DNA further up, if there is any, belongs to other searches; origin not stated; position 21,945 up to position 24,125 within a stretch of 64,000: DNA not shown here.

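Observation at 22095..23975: Lower-GC secreted glycoside-hydrolase-like gene carrying a eukaryote-style Ig I-set motif (D-x-G-x-Y-x-C)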

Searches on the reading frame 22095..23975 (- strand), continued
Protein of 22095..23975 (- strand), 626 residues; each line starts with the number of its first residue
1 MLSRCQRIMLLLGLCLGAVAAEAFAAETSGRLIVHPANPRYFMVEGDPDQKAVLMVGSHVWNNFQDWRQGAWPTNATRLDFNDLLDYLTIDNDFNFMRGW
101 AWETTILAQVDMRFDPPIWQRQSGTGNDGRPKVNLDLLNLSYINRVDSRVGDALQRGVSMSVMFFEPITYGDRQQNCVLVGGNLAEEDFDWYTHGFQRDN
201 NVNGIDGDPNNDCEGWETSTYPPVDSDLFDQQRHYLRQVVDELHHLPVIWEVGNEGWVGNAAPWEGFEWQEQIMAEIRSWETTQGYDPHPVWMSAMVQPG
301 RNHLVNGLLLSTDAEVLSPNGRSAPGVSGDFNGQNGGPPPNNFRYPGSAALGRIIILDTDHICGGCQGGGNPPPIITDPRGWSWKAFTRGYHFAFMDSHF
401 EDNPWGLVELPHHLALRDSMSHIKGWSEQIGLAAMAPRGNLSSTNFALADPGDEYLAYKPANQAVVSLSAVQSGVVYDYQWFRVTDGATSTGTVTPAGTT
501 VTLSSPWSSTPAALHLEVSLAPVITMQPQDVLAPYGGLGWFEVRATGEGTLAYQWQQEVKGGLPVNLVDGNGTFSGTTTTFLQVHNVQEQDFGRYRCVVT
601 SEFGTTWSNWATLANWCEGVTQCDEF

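Call 41: search_solved_structures(query=A1, max_evalue=0.05, show_alignments=5)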
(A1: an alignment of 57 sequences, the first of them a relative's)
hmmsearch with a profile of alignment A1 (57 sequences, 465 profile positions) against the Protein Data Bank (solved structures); distinct sequences matched with E-value up to 0.05: 9.
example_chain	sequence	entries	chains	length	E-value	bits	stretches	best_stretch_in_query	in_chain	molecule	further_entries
8t9w_A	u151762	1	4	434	5e-06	28.7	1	374-462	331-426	Apiosidase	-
4n0r_A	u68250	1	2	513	3.2e-05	26.1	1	44-164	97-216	putative glycoside hydrolase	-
9gmj_A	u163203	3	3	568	0.0034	19.4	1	23-94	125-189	DUF5060 domain-containing protein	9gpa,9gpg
9gpc_A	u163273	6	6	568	0.0055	18.7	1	23-94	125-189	DUF5060 domain-containing protein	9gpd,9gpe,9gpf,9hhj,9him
1lf1_A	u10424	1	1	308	0.012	17.5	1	226-254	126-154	Cel5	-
1a3h_A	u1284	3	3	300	0.045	15.7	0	226-253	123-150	ENDOGLUCANASE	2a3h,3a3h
1h11_A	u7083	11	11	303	0.046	15.6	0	226-253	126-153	ENDOGLUCANASE 5A | ENDOGLUCANASE B | PROTEIN (ENDOGLUCANASE)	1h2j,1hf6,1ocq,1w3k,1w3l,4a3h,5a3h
1h5v_A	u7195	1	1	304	0.046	15.6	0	226-253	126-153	ENDOGLUCANASE 5A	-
1e5j_A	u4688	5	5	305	0.046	15.6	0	226-253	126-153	ENDOGLUCANASE 5A | ENDOGLUCANASE B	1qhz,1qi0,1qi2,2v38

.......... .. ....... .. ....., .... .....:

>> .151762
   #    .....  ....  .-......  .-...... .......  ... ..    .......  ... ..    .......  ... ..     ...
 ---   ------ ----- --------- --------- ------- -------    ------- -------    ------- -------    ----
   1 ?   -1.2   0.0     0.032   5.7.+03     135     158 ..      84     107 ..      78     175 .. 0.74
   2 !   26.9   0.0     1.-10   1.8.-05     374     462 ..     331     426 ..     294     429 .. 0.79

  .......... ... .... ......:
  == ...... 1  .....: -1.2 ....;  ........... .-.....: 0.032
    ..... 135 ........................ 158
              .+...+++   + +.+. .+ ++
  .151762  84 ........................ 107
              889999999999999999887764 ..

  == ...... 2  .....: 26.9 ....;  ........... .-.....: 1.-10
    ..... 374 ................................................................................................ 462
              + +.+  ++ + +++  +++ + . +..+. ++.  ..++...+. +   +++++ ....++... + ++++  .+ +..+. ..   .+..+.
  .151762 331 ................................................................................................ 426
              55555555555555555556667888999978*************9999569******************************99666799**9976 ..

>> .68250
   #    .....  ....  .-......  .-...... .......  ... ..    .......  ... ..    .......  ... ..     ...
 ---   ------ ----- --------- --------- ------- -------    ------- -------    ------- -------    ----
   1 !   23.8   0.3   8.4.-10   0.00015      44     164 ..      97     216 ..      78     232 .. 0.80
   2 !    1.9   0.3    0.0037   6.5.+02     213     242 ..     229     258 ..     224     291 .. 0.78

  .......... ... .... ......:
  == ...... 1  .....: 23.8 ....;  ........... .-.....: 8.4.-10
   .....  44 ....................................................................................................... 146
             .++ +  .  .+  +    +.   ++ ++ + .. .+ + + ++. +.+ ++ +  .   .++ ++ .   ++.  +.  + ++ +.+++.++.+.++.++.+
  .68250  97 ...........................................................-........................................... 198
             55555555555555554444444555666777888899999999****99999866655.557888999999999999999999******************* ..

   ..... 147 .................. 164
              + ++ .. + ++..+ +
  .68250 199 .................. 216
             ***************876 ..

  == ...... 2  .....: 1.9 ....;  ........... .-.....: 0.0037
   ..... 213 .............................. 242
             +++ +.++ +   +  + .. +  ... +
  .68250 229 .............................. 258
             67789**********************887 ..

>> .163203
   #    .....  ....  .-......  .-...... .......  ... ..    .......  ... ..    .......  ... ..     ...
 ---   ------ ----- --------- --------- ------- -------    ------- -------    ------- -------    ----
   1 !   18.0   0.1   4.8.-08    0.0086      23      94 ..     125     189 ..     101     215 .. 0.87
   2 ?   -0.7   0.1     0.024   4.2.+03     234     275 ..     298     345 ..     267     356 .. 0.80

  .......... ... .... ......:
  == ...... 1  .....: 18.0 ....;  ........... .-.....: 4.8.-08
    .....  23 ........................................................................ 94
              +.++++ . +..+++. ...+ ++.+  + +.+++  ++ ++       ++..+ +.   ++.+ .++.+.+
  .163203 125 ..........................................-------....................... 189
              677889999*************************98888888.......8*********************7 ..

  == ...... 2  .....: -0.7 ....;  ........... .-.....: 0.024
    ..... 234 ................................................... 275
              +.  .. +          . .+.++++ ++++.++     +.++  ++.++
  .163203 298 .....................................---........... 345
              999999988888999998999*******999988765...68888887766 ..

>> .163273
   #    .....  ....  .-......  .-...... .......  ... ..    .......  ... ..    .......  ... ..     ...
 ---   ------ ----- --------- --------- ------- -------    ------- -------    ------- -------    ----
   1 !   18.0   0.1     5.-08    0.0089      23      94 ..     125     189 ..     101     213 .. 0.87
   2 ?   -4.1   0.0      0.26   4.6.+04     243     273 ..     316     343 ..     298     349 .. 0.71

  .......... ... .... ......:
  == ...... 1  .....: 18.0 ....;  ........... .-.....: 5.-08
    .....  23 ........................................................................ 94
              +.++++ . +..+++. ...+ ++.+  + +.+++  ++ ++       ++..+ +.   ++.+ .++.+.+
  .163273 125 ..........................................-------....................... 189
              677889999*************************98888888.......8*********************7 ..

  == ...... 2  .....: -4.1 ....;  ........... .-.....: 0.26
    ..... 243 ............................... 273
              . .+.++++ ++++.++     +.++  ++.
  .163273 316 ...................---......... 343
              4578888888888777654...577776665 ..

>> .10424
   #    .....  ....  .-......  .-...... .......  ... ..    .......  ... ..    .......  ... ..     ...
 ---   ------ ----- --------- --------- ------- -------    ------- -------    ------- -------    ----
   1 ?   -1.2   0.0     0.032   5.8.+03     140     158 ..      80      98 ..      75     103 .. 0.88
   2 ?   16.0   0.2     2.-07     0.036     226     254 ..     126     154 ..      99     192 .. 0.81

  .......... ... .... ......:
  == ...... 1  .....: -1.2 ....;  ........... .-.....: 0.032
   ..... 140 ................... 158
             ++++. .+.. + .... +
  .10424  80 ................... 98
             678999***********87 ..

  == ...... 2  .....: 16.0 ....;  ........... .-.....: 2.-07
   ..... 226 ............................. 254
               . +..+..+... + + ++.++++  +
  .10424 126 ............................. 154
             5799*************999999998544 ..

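Call 60: find_encoding_contigs(protein=P0058, flank=3000, max_places=4)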
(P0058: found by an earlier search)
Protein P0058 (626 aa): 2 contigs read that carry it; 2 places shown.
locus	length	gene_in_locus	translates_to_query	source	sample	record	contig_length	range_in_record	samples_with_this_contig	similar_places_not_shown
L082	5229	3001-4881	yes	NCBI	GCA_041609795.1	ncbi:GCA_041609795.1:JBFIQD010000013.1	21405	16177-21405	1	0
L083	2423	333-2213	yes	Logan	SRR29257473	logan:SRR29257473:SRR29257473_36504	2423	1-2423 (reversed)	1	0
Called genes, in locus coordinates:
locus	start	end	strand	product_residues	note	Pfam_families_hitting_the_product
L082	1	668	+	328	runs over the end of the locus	PF08922:DUF1905, PF13376:OmdA (weak), PF18899:DUF5655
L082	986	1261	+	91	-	-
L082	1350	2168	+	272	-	-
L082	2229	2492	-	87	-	PF06769:YoeB_toxin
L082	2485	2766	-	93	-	PF02604:PhdYeFM_antitox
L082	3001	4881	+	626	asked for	PF07679:I-set (weak), PF13927:Ig_3 (weak)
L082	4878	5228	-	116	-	?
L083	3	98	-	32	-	?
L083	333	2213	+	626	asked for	PF07679:I-set (weak), PF13927:Ig_3 (weak)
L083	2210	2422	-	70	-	?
